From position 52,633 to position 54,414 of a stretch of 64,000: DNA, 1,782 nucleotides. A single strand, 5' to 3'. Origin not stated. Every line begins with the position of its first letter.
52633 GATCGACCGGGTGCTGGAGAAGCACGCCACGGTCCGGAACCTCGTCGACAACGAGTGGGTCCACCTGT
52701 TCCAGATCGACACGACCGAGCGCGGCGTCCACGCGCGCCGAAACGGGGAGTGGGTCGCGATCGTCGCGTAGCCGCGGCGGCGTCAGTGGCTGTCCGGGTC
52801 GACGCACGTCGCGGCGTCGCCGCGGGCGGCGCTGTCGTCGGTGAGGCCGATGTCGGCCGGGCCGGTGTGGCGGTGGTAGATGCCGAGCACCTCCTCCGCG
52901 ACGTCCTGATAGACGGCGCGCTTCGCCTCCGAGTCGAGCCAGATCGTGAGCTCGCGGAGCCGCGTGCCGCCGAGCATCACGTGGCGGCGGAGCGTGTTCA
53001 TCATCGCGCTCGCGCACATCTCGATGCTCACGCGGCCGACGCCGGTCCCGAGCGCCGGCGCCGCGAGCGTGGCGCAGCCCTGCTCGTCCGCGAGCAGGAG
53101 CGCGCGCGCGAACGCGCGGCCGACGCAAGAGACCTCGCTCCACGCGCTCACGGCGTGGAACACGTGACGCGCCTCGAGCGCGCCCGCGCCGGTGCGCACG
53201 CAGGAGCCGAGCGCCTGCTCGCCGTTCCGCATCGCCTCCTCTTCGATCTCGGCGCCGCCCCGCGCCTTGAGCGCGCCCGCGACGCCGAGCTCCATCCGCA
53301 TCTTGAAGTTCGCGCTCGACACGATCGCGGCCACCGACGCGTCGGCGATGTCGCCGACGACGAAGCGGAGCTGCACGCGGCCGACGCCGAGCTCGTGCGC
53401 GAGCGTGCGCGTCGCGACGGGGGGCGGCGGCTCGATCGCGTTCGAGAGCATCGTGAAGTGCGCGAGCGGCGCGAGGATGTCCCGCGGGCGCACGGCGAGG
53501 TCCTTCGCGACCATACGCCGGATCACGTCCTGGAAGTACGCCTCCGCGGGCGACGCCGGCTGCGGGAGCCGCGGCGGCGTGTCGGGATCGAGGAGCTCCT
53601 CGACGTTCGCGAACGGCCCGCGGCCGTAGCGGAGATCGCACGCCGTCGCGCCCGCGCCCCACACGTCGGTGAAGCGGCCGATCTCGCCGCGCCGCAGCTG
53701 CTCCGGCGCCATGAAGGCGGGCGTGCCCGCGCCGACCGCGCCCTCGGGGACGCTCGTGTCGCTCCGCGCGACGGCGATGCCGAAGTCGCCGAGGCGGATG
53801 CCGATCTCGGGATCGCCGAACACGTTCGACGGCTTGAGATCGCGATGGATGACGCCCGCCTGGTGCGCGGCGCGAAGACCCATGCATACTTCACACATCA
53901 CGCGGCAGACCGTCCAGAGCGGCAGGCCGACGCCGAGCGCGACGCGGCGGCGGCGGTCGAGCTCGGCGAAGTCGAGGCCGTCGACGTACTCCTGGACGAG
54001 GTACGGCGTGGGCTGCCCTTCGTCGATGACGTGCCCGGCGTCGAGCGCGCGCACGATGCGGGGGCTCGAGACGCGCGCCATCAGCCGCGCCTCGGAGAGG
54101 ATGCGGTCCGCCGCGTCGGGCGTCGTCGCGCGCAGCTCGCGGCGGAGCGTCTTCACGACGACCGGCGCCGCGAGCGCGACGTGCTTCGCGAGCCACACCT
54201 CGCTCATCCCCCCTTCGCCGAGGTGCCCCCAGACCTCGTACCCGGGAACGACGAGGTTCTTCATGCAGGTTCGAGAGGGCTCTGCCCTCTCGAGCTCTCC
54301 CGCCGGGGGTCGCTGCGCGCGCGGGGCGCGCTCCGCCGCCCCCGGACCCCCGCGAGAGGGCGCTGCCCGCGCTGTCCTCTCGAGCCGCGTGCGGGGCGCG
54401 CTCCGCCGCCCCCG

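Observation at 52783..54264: Eukaryotic-like Ser/Thr kinase fused to a macro (ADP-ribose-binding/hydrolysing) domain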

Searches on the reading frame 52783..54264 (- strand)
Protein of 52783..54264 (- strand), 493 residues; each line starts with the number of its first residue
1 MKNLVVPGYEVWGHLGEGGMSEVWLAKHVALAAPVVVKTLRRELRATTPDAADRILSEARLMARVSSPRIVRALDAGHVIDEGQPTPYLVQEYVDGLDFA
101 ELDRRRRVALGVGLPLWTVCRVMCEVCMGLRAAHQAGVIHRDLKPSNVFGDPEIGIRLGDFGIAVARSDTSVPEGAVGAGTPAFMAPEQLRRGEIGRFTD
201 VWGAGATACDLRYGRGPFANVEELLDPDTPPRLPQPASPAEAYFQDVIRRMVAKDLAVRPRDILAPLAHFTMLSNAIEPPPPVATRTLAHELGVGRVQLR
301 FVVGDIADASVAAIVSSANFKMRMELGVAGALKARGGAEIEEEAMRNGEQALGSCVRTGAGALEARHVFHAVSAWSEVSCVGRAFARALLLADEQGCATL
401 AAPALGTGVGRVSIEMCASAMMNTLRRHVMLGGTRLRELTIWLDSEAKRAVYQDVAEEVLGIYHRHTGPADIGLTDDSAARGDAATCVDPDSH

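Call 3: search_protein_families(library=pfam, proteins=[window:52783-54264:-], max_evalue=1)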
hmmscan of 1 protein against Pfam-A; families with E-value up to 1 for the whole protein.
window:52783-54264:- (493 aa): 6 families
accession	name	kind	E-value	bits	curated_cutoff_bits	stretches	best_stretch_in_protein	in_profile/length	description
PF00069.31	Pkinase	-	1.5e-34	120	31.7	1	9-223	1-202/263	Protein kinase domain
PF07714.23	PK_Tyr_Ser-Thr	-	2.4e-20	73.4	23.1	1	14-223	6-210/258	Protein tyrosine and serine/threonine kinase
PF01661.27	Macro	-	5.9e-17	62.1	22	1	315-421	1-118/118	Macro domain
PF01636.29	APH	-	0.00044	20.5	23.2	1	48-109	29-95/239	Phosphotransferase enzyme family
PF03109.22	ABC1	-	0.0048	16.5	22.9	1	78-165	134-215/244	ABC1 atypical kinase-like domain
PF14531.12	Kinase-like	-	0.063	13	25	1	134-207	162-240/289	Kinase-like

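Call 4: search_protein_families(library=ncbifam, proteins=[window:52783-54264:-], max_evalue=1)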
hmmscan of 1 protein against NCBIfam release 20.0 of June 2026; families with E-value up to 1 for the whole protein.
window:52783-54264:- (493 aa): 26 families (the best 25 are shown)
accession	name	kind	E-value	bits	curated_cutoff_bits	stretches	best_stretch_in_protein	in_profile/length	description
NF033483.0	PknB_PASTA_kin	equivalog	3.3e-44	151.9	450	1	9-219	9-209/563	Stk1 family PASTA domain-containing Ser/Thr kinase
NF047741.1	antiphage_MADS6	equivalog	2.4e-32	112.3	460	2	120-263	302-450/612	methylation-associated defense system protein kinase MAD6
NF053615.1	SerThrKinAfsKStmc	equivalog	6.1e-21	74.8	1300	1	8-218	14-213/809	protein serine/threonine kinase AfsK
NF038150.1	lanthi_synth_IV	equivalog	9.5e-21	73.8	650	1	21-223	203-401/851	class IV lanthionine synthetase LanL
NF052427.1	StpK7MSMEG_1200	equivalog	4.4e-20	71.7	900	1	9-294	9-286/601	serine/threonine protein kinase StpK7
NF001666.0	PRK00431.2-2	equivalog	1.8e-19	70.2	246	1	299-427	3-136/164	ADP-ribose-binding protein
NF001667.0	PRK00431.2-3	equivalog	1.7e-18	66.9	252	1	292-460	3-177/182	ADP-ribose-binding protein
TIGR03903.1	TOMM_kin_cyc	equivalog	4.7e-18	64.5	705.75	1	34-196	5-167/1267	TOMM system kinase/cyclase fusion protein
NF001664.0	PRK00431.1-6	equivalog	3.3e-15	55.9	200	1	297-457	2-170/173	O-acetyl-ADP-ribose deacetylase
NF001668.0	PRK00431.2-4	equivalog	1.7e-14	53.7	278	1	297-427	49-186/220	ADP-ribose-binding protein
NF009651.0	PRK13184.1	equivalog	1.8e-14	52.7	839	1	9-205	4-218/932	serine/threonine-protein kinase PknD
NF001665.0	PRK00431.2-1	equivalog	6.8e-14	51.8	315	1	298-460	9-175/177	ADP-ribose-binding protein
NF001663.0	PRK00431.1-4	equivalog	1.2e-13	51.4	285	1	298-453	8-172/180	ADP-ribose-binding protein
NF009880.0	PRK13341.1-1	equivalog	3.5e-11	42.2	891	1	297-428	427-568/599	AAA family ATPase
NF038151.1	lanthi_synth_III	equivalog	1.4e-10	40.3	575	1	23-194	236-409/833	class III lanthionine synthetase LanKC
NF001660.0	PRK00431.1-1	equivalog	3.1e-09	36.6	271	1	298-432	4-148/177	O-acetyl-ADP-ribose deacetylase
NF001661.0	PRK00431.1-2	equivalog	8e-05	22.6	291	1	302-414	6-130/179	O-acetyl-ADP-ribose deacetylase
NF001662.0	PRK00431.1-3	equivalog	0.0029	17.5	215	1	297-441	3-166/185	[protein ADP-ribosylglutamate] hydrolase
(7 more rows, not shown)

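Call 5: search_protein_families(library=padloc, proteins=[window:52783-54264:-], max_evalue=1)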
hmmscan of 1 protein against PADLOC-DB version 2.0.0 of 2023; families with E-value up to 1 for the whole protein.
window:52783-54264:- (493 aa): 34 families (the best 25 are shown)
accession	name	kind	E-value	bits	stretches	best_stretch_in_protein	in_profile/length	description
PDLC04138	mad6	-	8.5e-49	165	1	9-261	53-302/659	mads_6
PDLC04042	PD-T4-6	-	9.9e-46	154.7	1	3-261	5-260/292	-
PDLC04053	PD-T4-6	-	6.6e-41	138.8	1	5-263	7-261/311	-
PDLC04054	PD-T4-6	-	2.7e-40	136.9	1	5-259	8-259/347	-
PDLC04061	PD-T4-6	-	4e-40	136.8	1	9-220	18-225/510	-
PDLC04043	PD-T4-6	-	2e-36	124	1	9-265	17-269/452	-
PDLC04052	PD-T4-6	-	1.6e-35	121.2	1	8-219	10-217/496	-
PDLC04047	PD-T4-6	-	7.6e-35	118.5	1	5-259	8-258/327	-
PDLC04039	PD-T4-6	-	1e-33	115.1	1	9-259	16-261/458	-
PDLC04048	PD-T4-6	-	1.3e-33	114.9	1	8-218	11-212/354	-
PDLC04041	PD-T4-6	-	2.8e-33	113.8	1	9-306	30-294/443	-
PDLC04060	PD-T4-6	-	3.6e-33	113.2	1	8-219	9-210/486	-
PDLC01088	C3a189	-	4.6e-33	112.8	1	15-377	5-336/840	kinase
PDLC04040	PD-T4-6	-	3.3e-30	103.3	1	15-219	2-206/547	-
PDLC04057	PD-T4-6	-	2.9e-29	100.4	1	7-222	8-214/443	-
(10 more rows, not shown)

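Call 6: find_homologous_proteins(query=window:52783-54264:-, max_evalue=0.00001)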
Query window:52783-54264:- (493 aa): 5212 proteins with E <= 0.00001 among 8000 candidates; the best 120 are listed.
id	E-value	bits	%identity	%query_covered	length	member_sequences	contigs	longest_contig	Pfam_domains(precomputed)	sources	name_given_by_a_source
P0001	0.0e+0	1100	100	100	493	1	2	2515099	PF07714.24,PF00069.32,PF01661.28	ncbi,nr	ncbi:MAG: serine/threonine-protein kinase [Labilithrix sp.]|nr:serine/threonine-protein kinase [Labi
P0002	7.8e-248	841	78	100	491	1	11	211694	PF07714.24,PF00069.32,PF01661.28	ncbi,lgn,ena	ncbi:MAG: serine/threonine-protein kinase [Labilithrix sp.]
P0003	1.7e-244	830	76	100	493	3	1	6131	PF07714.24,PF00069.32,PF01661.28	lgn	-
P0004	2.7e-244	830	77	100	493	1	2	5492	PF07714.24,PF00069.32,PF01661.28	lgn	-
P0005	2.0e-243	827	75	100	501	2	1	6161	PF07714.24,PF00069.32,PF01661.28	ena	-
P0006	1.3e-235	801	74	100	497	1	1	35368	PF07714.24,PF00069.32,PF01661.28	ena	-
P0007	3.1e-231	787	75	96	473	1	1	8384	PF07714.24,PF00069.32,PF01661.28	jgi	jgi:serine/threonine-protein kinase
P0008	1.0e-221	755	71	99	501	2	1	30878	PF07714.24,PF00069.32,PF01661.28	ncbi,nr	ncbi:MAG: serine/threonine-protein kinase [Labilithrix sp.]|nr:serine/threonine-protein kinase [Labi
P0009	1.6e-221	755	71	99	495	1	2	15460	PF07714.24,PF00069.32,PF03109.23,PF01661.28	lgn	-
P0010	3.8e-219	747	70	100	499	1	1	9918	PF07714.24,PF00069.32,PF01661.28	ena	-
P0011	1.0e-218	745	70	100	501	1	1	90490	PF07714.24,PF00069.32,PF01661.28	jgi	jgi:serine/threonine-protein kinase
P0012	1.2e-218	745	69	100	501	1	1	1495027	PF07714.24,PF00069.32,PF01661.28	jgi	jgi:serine/threonine protein kinase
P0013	2.0e-218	744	70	100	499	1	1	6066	PF07714.24,PF00069.32,PF01636.30,PF01661.28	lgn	-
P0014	4.8e-218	743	70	100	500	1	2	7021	PF07714.24,PF00069.32,PF01661.28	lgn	-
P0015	1.5e-217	741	69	100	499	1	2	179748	PF07714.24,PF00069.32,PF01661.28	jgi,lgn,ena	-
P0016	4.3e-217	740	70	100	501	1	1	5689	PF07714.24,PF00069.32,PF01661.28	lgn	-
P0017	4.8e-217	740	70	100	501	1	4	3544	PF07714.24,PF00069.32,PF01661.28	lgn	-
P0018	6.5e-217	739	69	100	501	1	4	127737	PF07714.24,PF00069.32,PF01661.28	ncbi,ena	-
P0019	1.7e-216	738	70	100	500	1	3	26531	PF07714.24,PF00069.32,PF01661.28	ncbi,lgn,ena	-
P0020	1.9e-216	738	69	100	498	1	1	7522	PF07714.24,PF00069.32,PF01661.28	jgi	jgi:eukaryotic-like serine/threonine-protein kinase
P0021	3.7e-216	737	70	100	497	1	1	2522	PF07714.24,PF00069.32,PF01661.28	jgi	jgi:O-acetyl-ADP-ribose deacetylase (regulator of RNase III)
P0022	3.9e-216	737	69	100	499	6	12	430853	PF07714.24,PF00069.32,PF01661.28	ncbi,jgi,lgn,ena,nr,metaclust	ncbi:MAG: hypothetical protein BGO98_15915 [Myxococcales bacterium 68-20]|nr:serine/threonine-protei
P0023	4.1e-216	737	69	99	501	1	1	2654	PF07714.24,PF00069.32,PF01661.28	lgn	-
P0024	3.1e-215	734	69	100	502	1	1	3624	PF07714.24,PF00069.32,PF01661.28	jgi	jgi:eukaryotic-like serine/threonine-protein kinase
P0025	5.9e-215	733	69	100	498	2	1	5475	PF07714.24,PF00069.32,PF01661.28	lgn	-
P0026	7.4e-215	733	70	99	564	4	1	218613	PF07714.24,PF00069.32,PF01661.28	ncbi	-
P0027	4.3e-214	730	69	99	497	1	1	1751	PF07714.24,PF00069.32,PF01661.28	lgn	-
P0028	3.1e-213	727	69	99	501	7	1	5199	PF07714.24,PF00069.32,PF01661.28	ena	-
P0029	3.3e-213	727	68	100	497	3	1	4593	PF07714.24,PF00069.32,PF01661.28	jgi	-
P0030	8.5e-213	726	70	99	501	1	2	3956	PF07714.24,PF00069.32,PF01661.28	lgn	-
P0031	3.4e-212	724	70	98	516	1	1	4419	PF07714.24,PF00069.32,PF01661.28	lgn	-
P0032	8.2e-212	722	69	99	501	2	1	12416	PF07714.24,PF00069.32,PF01661.28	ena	-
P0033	2.4e-211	721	70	99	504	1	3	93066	PF07714.24,PF00069.32,PF01661.28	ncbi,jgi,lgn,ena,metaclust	metaclust:\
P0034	3.5e-211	720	68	99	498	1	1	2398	PF07714.24,PF00069.32,PF01661.28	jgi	-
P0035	7.8e-211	719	68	99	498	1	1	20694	PF07714.24,PF00069.32,PF01661.28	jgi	jgi:serine/threonine-protein kinase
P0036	2.6e-210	718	69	99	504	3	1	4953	PF07714.24,PF00069.32,PF01661.28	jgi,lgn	jgi:serine/threonine-protein kinase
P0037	4.8e-209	713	70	99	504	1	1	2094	PF07714.24,PF00069.32,PF01661.28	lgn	-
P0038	1.5e-207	708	67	99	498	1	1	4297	PF07714.24,PF00069.32,PF01661.28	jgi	jgi:eukaryotic-like serine/threonine-protein kinase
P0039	9.2e-203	693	66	100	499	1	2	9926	PF07714.24,PF00069.32,PF01636.30,PF01661.28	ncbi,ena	-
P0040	4.2e-202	690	68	99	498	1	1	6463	PF07714.24,PF00069.32,PF01661.28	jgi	jgi:serine/threonine-protein kinase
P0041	7.0e-202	690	67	99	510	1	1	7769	PF07714.24,PF00069.32,PF01661.28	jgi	jgi:eukaryotic-like serine/threonine-protein kinase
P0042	4.3e-200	684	67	99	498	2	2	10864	PF07714.24,PF00069.32,PF01661.28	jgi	jgi:eukaryotic-like serine/threonine-protein kinase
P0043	7.5e-200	683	66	100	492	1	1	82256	PF07714.24,PF00069.32,PF01636.30,PF01661.28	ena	-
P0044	9.4e-200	683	66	99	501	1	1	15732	PF07714.24,PF00069.32,PF03109.23,PF01661.28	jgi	-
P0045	6.3e-199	680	67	99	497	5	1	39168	PF07714.24,PF00069.32,PF01661.28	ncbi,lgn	-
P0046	1.2e-198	679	67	99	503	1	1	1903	PF07714.24,PF00069.32,PF01661.28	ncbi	-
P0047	1.9e-198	678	66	100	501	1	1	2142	PF07714.24,PF00069.32,PF01661.28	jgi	jgi:O-acetyl-ADP-ribose deacetylase (regulator of RNase III)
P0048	2.1e-198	678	67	99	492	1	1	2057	PF07714.24,PF00069.32,PF01661.28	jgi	jgi:serine/threonine-protein kinase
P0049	1.1e-197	676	66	99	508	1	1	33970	PF07714.24,PF00069.32,PF01661.28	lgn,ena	-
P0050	1.4e-197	676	65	100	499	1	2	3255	PF07714.24,PF00069.32,PF01661.28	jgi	jgi:eukaryotic-like serine/threonine-protein kinase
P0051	1.5e-197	675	67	99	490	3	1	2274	PF07714.24,PF00069.32,PF01661.28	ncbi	ncbi:MAG TPA: serine/threonine-protein kinase, partial [Labilithrix sp.]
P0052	2.1e-197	675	66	99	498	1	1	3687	PF07714.24,PF00069.32,PF01661.28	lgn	-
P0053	2.7e-197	675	66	99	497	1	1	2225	PF07714.24,PF00069.32,PF01661.28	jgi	jgi:eukaryotic-like serine/threonine-protein kinase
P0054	3.3e-197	674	66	99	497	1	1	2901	PF07714.24,PF00069.32,PF01661.28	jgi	jgi:eukaryotic-like serine/threonine-protein kinase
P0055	8.3e-197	673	66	99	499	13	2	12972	PF07714.24,PF00069.32,PF01661.28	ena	-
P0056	9.5e-197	673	69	95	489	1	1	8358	PF07714.24,PF00069.32,PF01661.28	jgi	jgi:serine/threonine-protein kinase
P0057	1.0e-196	673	66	99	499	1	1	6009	PF07714.24,PF00069.32,PF01661.28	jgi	jgi:eukaryotic-like serine/threonine-protein kinase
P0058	2.0e-196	672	66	99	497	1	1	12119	PF07714.24,PF00069.32,PF01661.28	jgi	jgi:eukaryotic-like serine/threonine-protein kinase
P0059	2.6e-196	671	65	99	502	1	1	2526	PF07714.24,PF00069.32,PF01661.28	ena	-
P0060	2.9e-196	671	65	99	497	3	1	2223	PF07714.24,PF00069.32,PF01661.28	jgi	jgi:serine/threonine-protein kinase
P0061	4.4e-196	671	64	99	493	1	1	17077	PF07714.24,PF00069.32,PF01661.28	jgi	jgi:serine/threonine protein kinase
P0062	6.2e-196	670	66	99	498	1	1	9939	PF07714.24,PF00069.32,PF01661.28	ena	-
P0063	8.6e-196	670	66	99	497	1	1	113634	PF07714.24,PF00069.32,PF01661.28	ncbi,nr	ncbi:MAG: serine/threonine-protein kinase [Labilithrix sp.]|nr:serine/threonine-protein kinase [Labi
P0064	1.4e-195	669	64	100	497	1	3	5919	PF07714.24,PF00069.32,PF01636.30,PF01661.28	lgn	-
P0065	1.6e-195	669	67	97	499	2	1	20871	PF07714.24,PF00069.32,PF01661.28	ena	-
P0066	2.7e-195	668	68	94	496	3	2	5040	PF07714.24,PF00069.32,PF01661.28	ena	-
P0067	3.7e-195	668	66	97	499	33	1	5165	PF07714.24,PF00069.32,PF01661.28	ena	-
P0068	1.7e-194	665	64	99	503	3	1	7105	PF07714.24,PF00069.32,PF01661.28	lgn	-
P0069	2.7e-194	665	65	99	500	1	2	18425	PF07714.24,PF00069.32,PF01661.28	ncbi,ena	-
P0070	3.9e-194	664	65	99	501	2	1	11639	PF07714.24,PF00069.32,PF01661.28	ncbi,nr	ncbi:MAG: serine/threonine kinase [Labilithrix sp.]|nr:serine/threonine kinase [Labilithrix sp.]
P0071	4.0e-194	664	65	99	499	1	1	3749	PF07714.24,PF00069.32,PF01661.28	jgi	jgi:O-acetyl-ADP-ribose deacetylase (regulator of RNase III)/tRNA A-37 threonylcarbamoyl transferase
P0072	4.2e-194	664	65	99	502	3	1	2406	PF07714.24,PF00069.32,PF01661.28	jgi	-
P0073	5.7e-194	664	64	99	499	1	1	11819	PF07714.24,PF00069.32,PF01661.28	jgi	jgi:serine/threonine-protein kinase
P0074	8.8e-194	663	65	99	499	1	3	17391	PF07714.24,PF00069.32,PF01661.28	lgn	-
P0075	1.1e-193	663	68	94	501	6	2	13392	PF07714.24,PF00069.32,PF01661.28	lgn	-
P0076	1.3e-193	662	66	94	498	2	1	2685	PF07714.24,PF00069.32,PF01661.28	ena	-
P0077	1.7e-193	662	67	93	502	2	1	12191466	PF07714.24,PF00069.32,PF01661.28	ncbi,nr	ncbi:serine/threonine-protein kinase [Labilithrix luteola]|nr:serine/threonine-protein kinase [Labil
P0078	2.7e-193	661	65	99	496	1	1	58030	PF07714.24,PF00069.32,PF01661.28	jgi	jgi:serine/threonine-protein kinase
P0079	3.4e-193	661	64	99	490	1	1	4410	PF07714.24,PF00069.32,PF01661.28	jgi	jgi:serine/threonine protein kinase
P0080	3.5e-193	661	65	99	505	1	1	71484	PF07714.24,PF00069.32,PF01661.28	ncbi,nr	ncbi:MAG: serine/threonine kinase [Labilithrix sp.]|nr:serine/threonine kinase [Labilithrix sp.]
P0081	3.5e-193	661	67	96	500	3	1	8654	PF07714.24,PF00069.32,PF01661.28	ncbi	-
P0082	3.7e-193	661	65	99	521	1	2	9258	PF07714.24,PF00069.32,PF01661.28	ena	-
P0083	2.0e-192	659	65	99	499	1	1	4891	PF07714.24,PF00069.32,PF01661.28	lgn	-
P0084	2.2e-192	658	66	99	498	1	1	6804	PF07714.24,PF00069.32,PF01661.28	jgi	jgi:serine/threonine-protein kinase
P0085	4.4e-192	657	65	97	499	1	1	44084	PF07714.24,PF00069.32,PF01661.28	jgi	jgi:serine/threonine protein kinase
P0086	7.1e-192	657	64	99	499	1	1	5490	PF07714.24,PF00069.32,PF01661.28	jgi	-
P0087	7.7e-192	657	64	99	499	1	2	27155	PF07714.24,PF00069.32,PF01661.28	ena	-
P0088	9.1e-192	656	63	99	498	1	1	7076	PF07714.24,PF00069.32,PF01661.28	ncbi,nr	ncbi:MAG TPA: serine/threonine-protein kinase [Labilithrix sp.]|nr:serine/threonine-protein kinase [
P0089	1.8e-191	655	66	96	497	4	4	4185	PF07714.24,PF00069.32,PF01661.28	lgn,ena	-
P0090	2.7e-191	655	66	94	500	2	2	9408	PF07714.24,PF00069.32,PF01661.28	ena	-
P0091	3.2e-191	655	64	99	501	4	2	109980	PF07714.24,PF00069.32,PF01661.28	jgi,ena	-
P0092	3.3e-191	655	63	100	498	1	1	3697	PF07714.24,PF00069.32,PF01661.28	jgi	jgi:eukaryotic-like serine/threonine-protein kinase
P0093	4.2e-191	654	64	99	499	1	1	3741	PF07714.24,PF00069.32,PF01661.28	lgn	-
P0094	8.7e-191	653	66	99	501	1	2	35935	PF07714.24,PF00069.32,PF01661.28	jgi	jgi:serine/threonine-protein kinase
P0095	4.2e-190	651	64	99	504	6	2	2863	PF07714.24,PF00069.32,PF01661.28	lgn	-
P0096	5.3e-190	651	67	94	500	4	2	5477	PF07714.24,PF00069.32,PF01661.28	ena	-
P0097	5.8e-190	650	64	100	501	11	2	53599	PF07714.24,PF00069.32,PF01661.28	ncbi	-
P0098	5.8e-190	650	66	94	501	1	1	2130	PF07714.24,PF00069.32,PF01661.28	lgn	-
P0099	1.0e-189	650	65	100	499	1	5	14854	PF07714.24,PF00069.32,PF01661.28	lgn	-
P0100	1.0e-189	650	64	99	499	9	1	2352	PF07714.24,PF00069.32,PF01661.28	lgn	-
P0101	8.4e-188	643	63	100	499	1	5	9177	PF07714.24,PF00069.32,PF01661.28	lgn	-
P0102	2.2e-187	642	66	94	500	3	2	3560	PF07714.24,PF00069.32,PF01661.28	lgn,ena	-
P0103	1.9e-186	639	63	99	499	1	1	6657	PF07714.24,PF00069.32,PF01661.28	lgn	-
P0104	2.5e-186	638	64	99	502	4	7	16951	PF07714.24,PF00069.32,PF01661.28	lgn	-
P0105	3.0e-186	638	62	99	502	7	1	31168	PF07714.24,PF00069.32,PF01661.28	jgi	jgi:serine/threonine-protein kinase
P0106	7.6e-186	637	66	95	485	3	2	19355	PF07714.24,PF00069.32,PF01661.28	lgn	-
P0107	8.3e-186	637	62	99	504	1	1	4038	PF07714.24,PF00069.32,PF01661.28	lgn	-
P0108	1.6e-185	636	66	96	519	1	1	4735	PF07714.24,PF00069.32,PF01661.28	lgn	-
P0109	3.9e-185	634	65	96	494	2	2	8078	PF07714.24,PF00069.32,PF01661.28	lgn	-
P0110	4.3e-183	628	65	96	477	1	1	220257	PF07714.24,PF00069.32,PF01661.28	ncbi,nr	ncbi:MAG: serine/threonine-protein kinase [Deltaproteobacteria bacterium]|nr:serine/threonine-protei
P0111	1.1e-182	626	66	93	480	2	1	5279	PF07714.24,PF00069.32,PF01661.28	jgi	jgi:serine/threonine-protein kinase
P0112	3.6e-182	625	64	96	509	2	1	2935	PF07714.24,PF00069.32,PF01661.28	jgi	jgi:serine/threonine-protein kinase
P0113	7.6e-182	624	63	98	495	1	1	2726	PF07714.24,PF00069.32,PF01661.28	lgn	-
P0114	2.0e-181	622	65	93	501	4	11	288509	PF07714.24,PF00069.32,PF01661.28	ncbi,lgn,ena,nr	ncbi:MAG: protein kinase [Myxococcales bacterium]|nr:protein kinase [Myxococcales bacterium]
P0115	1.1e-180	620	65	96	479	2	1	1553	PF07714.24,PF00069.32,PF01661.28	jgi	jgi:serine/threonine-protein kinase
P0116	2.1e-180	619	64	96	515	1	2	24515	PF07714.24,PF00069.32,PF01661.28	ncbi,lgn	-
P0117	2.1e-180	619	64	96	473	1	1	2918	PF07714.24,PF00069.32,PF01661.28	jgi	jgi:serine/threonine-protein kinase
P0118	1.3e-177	610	74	75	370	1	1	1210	PF07714.24,PF00069.32,PF01661.28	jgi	jgi:serine/threonine-protein kinase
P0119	2.1e-177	609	60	99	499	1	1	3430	PF07714.24,PF00069.32,PF01661.28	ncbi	-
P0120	1.5e-176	606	64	95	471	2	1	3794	PF07714.24,PF00069.32,PF01661.28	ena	-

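Call 9: find_encoding_contigs(protein=P0077, flank=6000, max_places=2)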
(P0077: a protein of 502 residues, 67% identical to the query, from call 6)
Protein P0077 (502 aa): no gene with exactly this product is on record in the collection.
